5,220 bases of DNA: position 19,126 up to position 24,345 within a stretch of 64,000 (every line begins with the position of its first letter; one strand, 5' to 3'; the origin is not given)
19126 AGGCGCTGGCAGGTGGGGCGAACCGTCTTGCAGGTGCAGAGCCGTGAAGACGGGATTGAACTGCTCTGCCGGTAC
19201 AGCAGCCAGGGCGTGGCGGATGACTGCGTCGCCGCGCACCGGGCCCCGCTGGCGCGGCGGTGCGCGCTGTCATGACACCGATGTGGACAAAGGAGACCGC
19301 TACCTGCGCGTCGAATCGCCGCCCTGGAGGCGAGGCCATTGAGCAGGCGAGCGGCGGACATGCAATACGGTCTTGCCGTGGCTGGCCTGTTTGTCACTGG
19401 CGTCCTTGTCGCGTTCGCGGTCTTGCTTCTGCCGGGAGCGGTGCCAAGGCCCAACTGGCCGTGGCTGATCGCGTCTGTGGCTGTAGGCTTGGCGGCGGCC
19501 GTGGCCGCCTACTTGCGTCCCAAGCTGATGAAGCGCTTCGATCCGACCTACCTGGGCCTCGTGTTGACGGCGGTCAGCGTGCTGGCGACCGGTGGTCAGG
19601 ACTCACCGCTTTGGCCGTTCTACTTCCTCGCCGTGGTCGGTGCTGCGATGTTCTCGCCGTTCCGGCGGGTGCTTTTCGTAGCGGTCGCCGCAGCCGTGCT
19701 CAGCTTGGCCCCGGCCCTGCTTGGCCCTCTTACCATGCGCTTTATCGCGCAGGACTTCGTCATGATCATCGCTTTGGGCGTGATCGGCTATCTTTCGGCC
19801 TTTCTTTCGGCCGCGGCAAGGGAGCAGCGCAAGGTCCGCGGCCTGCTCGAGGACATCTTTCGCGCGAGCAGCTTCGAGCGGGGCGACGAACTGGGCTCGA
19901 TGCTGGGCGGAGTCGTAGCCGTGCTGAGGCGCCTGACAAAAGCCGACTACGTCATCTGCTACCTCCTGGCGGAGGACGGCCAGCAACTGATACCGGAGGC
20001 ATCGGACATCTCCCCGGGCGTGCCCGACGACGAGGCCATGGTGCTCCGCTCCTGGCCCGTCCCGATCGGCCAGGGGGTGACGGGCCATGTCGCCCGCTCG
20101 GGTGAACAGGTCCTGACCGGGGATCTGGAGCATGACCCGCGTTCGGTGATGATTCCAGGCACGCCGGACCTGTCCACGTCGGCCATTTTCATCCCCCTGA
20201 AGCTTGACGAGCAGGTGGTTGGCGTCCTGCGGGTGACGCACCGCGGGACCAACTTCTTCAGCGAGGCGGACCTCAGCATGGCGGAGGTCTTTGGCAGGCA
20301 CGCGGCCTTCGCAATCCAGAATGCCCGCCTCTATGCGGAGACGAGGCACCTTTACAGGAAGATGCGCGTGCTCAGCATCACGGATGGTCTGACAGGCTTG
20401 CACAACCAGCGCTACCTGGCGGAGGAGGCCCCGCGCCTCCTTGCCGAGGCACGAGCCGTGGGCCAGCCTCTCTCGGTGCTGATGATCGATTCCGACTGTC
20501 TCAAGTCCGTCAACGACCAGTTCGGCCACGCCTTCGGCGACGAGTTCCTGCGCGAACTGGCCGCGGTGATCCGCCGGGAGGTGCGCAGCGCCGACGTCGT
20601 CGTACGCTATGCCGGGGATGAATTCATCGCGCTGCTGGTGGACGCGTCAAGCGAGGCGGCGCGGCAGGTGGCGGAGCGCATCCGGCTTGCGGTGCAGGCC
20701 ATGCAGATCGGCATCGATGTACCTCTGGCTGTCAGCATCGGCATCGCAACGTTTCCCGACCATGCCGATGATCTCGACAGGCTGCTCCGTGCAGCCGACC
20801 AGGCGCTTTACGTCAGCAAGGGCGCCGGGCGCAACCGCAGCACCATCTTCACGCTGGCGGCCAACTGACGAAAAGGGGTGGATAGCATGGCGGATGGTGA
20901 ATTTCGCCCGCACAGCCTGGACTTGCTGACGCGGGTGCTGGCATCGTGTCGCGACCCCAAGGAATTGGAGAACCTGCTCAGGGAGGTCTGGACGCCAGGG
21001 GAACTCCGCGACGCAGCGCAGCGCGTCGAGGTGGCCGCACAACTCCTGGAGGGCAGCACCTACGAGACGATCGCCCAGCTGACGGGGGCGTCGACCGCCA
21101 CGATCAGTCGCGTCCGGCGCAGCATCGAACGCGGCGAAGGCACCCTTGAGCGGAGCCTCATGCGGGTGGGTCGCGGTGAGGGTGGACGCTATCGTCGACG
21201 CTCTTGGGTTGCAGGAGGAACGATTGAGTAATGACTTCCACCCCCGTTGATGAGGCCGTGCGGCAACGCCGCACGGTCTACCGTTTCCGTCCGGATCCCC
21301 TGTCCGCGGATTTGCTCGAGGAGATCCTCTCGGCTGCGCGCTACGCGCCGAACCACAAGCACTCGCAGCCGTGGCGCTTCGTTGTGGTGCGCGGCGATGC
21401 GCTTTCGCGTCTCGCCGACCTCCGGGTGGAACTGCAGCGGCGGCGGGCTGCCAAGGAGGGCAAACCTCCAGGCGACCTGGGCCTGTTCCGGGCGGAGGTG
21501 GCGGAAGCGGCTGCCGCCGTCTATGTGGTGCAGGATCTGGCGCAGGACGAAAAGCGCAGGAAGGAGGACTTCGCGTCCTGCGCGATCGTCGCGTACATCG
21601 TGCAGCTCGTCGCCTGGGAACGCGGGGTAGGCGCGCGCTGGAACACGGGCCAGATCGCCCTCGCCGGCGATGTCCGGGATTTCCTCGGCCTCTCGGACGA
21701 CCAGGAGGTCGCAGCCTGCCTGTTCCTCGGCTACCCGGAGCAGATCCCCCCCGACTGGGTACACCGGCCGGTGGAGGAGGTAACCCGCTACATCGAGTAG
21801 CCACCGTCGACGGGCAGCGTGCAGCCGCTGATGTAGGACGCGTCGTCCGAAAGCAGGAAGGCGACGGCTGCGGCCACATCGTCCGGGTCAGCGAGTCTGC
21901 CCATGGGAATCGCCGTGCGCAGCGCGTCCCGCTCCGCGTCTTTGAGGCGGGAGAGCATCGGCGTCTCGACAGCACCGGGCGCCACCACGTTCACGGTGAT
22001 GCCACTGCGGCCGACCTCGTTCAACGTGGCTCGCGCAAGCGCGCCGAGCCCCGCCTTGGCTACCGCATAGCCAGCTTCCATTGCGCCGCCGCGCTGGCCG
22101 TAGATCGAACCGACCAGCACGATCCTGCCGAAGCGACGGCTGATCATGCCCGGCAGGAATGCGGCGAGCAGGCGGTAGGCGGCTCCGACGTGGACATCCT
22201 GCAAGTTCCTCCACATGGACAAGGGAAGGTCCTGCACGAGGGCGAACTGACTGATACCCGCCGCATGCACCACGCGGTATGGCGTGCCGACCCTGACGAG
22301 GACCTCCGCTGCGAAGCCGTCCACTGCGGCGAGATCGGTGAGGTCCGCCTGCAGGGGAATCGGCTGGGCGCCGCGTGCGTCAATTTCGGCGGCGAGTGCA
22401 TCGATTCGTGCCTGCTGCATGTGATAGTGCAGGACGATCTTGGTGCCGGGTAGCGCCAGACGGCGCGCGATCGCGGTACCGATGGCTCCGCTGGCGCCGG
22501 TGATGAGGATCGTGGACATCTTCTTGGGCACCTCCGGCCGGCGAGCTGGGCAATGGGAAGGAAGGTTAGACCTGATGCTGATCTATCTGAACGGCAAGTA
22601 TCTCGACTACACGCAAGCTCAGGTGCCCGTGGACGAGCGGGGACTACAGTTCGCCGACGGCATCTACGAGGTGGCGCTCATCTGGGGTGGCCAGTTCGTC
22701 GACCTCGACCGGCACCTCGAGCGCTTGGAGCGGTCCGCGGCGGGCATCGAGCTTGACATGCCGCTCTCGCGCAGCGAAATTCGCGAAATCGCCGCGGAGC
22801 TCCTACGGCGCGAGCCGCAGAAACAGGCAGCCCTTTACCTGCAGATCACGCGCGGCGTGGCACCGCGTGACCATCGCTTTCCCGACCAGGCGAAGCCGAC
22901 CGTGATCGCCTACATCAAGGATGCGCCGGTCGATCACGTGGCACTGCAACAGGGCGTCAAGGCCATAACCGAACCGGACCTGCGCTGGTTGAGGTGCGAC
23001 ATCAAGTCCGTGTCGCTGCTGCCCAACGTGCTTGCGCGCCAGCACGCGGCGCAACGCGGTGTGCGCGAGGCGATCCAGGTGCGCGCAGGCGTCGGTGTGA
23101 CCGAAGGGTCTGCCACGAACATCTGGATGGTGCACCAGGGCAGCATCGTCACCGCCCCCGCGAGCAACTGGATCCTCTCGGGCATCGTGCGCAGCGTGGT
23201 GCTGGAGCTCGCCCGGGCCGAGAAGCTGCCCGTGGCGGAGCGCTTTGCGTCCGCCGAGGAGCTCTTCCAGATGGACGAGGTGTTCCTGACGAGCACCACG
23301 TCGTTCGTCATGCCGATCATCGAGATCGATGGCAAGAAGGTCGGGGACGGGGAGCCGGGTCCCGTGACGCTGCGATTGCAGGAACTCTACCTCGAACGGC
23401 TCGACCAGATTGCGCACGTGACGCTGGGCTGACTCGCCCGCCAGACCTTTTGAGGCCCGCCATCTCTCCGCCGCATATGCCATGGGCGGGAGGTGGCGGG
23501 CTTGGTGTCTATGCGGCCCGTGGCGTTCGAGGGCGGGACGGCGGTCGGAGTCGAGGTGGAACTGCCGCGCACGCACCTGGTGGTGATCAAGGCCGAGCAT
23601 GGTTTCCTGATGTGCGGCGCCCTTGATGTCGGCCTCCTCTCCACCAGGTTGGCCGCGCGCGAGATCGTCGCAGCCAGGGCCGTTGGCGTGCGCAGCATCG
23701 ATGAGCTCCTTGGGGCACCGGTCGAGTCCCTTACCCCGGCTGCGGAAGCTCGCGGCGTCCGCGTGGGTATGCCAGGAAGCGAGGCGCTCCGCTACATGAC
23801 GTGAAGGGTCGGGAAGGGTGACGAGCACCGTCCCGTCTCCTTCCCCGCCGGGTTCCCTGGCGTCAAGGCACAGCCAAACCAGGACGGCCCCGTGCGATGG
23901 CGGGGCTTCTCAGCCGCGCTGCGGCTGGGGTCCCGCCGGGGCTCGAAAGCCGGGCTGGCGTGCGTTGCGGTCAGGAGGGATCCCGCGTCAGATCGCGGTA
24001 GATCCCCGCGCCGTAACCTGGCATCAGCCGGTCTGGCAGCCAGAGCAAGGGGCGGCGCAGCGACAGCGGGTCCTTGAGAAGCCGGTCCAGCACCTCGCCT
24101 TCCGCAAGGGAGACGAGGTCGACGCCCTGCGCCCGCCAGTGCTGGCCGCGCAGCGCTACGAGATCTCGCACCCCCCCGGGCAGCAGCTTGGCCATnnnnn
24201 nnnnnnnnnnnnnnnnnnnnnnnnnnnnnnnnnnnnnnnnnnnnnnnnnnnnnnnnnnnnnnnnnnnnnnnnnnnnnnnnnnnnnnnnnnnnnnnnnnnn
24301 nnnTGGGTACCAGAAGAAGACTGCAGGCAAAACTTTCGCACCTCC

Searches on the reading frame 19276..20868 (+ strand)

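Call 18: search_protein_families(library=ncbifam, proteins=[window:19276-20868:+], max_evalue=0.00001)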
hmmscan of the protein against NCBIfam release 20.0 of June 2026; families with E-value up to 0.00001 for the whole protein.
window:19276-20868:+ (530 aa): 22 families
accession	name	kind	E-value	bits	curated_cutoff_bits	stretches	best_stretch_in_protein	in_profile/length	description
TIGR00254.1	GGDEF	domain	1.9e-46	157.8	37.4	1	365-524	3-166/168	diguanylate cyclase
NF007135.0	PRK09581.1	equivalog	1.8e-45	155.6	474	1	315-522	241-452/457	PleD family two-component system response regulator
NF038266.1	diguan_SiaD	equivalog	1.2e-40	139.4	290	1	356-521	83-251/252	biofilm regulation diguanylate cyclase SiaD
NF041606.1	dguan_cyc_DgcA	equivalog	1.4e-40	139.3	370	1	303-524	123-338/340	diguanylate cyclase DgcA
NF007380.0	PRK09894.1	equivalog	9.6e-37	126.9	256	1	357-524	118-286/296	diguanylate cyclase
NF007423.1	PRK09966.1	equivalog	2.9e-34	118.6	325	1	367-515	239-390/390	diguanylate cyclase DgcN/YfiN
NF007474.0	PRK10060.1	equivalog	3.7e-33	114.7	782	1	337-529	207-399/663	cyclic di-GMP phosphodiesterase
NF051473.1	DigCycDgcsShew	equivalog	1.3e-31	110.1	400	1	360-522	128-288/291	diguanylate cyclase DgcS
NF007298.0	PRK09776.1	equivalog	1.6e-30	105.7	1135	1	354-526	671-846/1111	diguanylate cyclase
NF040885.1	diguan_DgcJ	equivalog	7.2e-30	104.2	500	1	359-519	333-490/493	diguanylate cyclase DgcJ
NF011955.1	PRK15426.1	equivalog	1.8e-28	99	408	1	368-522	399-558/564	cellulose biosynthesis regulator diguanylate cyclase DgcQ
NF047654.1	DiguCycDgcRLepto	equivalog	5.2e-28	97.8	500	1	350-521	114-292/295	diguanylate cyclase DgcR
NF007599.0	PRK10245.1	equivalog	6.4e-26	90.7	402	1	348-523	194-368/371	diguanylate cyclase AdrA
NF045675.1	PhdiestaseDibA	equivalog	1.6e-25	89.6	980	1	361-526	197-365/623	phosphodiesterase DibA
NF047872.1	GGDEF_GdpS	equivalog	5e-21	75.3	400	1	368-521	188-346/355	GGDEF domain-containing protein GdpS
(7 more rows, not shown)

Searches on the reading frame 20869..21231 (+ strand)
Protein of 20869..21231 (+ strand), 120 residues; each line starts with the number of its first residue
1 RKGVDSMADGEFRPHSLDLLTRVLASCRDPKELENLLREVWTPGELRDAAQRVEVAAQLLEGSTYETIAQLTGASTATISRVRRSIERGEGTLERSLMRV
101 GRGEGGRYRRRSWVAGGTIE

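Call 19: search_protein_families(library=pfam, proteins=[window:20869-21231:+], max_evalue=0.0001)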
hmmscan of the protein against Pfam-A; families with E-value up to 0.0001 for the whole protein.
window:20869-21231:+ (120 aa): 2 families
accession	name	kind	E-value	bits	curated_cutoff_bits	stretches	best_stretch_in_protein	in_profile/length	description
PF01371.25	Trp_repressor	-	9.9e-19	67.6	27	1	16-98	2-85/88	Trp repressor protein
PF13384.12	HTH_23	-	9.1e-05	22.6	24.6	0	49-89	4-45/50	Homeodomain-like domain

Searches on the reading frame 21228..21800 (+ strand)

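Call 19: search_protein_families(library=pfam, proteins=[window:21228-21800:+], max_evalue=0.0001)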
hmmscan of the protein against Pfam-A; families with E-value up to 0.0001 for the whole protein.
window:21228-21800:+ (190 aa): 1 family
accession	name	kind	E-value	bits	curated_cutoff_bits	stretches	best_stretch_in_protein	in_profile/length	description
PF00881.29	Nitroreductase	-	2.4e-29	103.1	23.5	1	11-169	1-167/167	Nitroreductase family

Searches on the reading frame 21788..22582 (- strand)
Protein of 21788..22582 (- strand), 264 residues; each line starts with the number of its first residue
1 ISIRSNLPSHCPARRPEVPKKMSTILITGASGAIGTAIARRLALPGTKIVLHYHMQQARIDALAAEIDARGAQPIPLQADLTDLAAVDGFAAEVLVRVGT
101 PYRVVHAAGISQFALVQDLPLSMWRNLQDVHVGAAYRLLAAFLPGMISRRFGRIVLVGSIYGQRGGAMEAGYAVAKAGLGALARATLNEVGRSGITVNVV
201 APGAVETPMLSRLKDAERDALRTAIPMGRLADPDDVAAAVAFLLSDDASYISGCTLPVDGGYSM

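Call 19: search_protein_families(library=pfam, proteins=[window:21788-22582:-], max_evalue=0.0001)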
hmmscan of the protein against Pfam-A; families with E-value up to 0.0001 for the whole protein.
window:21788-22582:- (264 aa): 4 families
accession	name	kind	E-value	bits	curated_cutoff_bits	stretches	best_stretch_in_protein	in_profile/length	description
PF13561.12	adh_short_C2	-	9.6e-51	173.1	27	1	29-263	1-236/236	Enoyl-(Acyl carrier protein) reductase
PF00106.31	adh_short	-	7.1e-40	137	26.6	1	24-216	2-193/195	short chain dehydrogenase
PF08659.16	KR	-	1.2e-14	55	22.6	1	24-198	2-174/180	KR domain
PF01370.27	Epimerase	-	8e-07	29.1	20.9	1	25-201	1-174/240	NAD dependent epimerase/dehydratase family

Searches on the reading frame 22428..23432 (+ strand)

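Call 19: search_protein_families(library=pfam, proteins=[window:22428-23432:+], max_evalue=0.0001)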
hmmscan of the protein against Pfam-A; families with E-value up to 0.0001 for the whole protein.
window:22428-23432:+ (334 aa): 1 family
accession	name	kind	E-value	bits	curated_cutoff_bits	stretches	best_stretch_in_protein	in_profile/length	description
PF01063.24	Aminotran_4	-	1.1e-48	166.5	28.5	1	78-300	1-223/223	Amino-transferase class IV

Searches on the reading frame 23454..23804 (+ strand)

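Call 19: search_protein_families(library=pfam, proteins=[window:23454-23804:+], max_evalue=0.0001)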
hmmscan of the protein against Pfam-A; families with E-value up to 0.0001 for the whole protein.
window:23454-23804:+ (116 aa): 1 family
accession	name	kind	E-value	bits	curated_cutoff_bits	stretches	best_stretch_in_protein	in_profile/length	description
PF08827.16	DUF1805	-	3.7e-22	78.8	29.5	1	53-114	1-63/64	Domain of unknown function (DUF1805)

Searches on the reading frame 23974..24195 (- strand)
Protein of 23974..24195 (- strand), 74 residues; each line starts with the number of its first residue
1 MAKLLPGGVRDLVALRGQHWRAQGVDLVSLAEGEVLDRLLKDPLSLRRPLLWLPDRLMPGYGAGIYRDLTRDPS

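Call 63: list_cluster_members(proteins=[window:23974-24195:-, P0001, P0003, window:44846-46474:+, window:24412-25383:+])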
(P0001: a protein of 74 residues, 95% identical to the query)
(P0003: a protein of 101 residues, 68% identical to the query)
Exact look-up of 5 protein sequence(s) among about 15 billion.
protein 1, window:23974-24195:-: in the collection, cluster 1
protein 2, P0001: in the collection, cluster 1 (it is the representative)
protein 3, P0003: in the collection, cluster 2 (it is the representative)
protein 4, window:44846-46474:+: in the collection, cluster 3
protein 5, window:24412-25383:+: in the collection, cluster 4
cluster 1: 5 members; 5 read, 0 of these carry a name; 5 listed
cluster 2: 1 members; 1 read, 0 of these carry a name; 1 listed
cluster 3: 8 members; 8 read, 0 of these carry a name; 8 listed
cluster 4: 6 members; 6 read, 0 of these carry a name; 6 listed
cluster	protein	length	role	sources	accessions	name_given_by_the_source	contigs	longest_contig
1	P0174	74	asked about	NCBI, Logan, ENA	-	-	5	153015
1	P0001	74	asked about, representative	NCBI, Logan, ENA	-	-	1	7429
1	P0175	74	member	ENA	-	-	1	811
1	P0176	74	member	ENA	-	-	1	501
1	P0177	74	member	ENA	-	-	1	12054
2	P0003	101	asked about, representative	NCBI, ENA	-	-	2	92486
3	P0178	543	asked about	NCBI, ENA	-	-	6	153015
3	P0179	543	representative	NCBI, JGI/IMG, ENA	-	-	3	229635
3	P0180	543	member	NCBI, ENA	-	-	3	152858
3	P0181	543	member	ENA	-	-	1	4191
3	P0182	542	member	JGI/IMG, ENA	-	-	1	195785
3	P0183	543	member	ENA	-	-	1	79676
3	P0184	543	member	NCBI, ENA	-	-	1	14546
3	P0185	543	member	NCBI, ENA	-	-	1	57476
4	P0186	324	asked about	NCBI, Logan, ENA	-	-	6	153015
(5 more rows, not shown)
